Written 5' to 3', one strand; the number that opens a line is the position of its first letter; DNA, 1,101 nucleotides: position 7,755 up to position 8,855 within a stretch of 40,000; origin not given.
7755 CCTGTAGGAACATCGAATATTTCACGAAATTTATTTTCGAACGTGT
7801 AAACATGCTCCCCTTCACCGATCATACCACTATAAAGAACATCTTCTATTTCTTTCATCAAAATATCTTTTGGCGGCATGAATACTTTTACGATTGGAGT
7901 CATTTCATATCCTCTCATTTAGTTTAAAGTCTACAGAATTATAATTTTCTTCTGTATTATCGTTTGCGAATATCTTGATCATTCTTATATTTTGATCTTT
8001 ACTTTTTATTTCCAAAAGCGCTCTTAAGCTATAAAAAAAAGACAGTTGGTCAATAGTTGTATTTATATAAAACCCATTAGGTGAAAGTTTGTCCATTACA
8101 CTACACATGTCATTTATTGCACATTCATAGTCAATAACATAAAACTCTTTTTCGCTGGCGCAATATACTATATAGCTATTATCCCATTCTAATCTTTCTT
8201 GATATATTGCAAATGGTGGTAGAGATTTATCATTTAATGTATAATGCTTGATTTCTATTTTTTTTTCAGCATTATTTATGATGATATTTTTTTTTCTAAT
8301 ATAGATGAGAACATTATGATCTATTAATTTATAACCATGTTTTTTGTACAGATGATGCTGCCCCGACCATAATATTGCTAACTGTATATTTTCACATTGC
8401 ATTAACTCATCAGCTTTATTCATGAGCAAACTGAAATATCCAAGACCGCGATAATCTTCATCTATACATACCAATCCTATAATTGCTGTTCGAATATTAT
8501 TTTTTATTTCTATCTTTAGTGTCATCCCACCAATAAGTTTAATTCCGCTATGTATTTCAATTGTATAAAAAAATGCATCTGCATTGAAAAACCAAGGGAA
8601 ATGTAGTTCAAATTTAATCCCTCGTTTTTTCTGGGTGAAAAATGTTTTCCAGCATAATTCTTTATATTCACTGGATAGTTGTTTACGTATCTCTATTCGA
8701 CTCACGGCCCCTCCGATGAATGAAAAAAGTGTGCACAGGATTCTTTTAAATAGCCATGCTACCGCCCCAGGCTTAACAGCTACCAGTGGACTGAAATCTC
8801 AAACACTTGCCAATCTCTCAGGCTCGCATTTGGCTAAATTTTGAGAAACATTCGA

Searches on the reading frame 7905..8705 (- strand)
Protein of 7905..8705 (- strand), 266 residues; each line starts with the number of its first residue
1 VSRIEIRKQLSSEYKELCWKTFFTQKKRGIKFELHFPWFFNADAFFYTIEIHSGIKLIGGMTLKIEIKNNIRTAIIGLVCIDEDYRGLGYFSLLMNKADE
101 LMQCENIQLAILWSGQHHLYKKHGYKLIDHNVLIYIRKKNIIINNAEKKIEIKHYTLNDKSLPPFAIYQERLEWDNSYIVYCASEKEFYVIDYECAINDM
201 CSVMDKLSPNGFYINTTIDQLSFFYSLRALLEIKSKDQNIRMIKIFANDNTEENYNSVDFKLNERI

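Call 4: search_protein_families(library=pfam, proteins=[window:7905-8705:-], max_evalue=0.01)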
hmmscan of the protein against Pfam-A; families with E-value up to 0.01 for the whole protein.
window:7905-8705:- (266 aa): 3 families
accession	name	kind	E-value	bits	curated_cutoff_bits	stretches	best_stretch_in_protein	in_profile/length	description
PF13527.13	Acetyltransf_9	-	4.5e-08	33.6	25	1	69-127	68-126/127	Acetyltransferase (GNAT) domain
PF13508.13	Acetyltransf_7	-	1.3e-07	32.3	27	1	52-126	11-83/84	Acetyltransferase (GNAT) domain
PF00583.31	Acetyltransf_1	-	1.2e-06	29.3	20.7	1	19-125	9-116/116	Acetyltransferase (GNAT) family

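Call 5: search_protein_families(library=ncbifam, proteins=[window:7905-8705:-], max_evalue=0.01)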
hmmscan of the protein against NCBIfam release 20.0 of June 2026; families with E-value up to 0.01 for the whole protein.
window:7905-8705:- (266 aa): 0 families
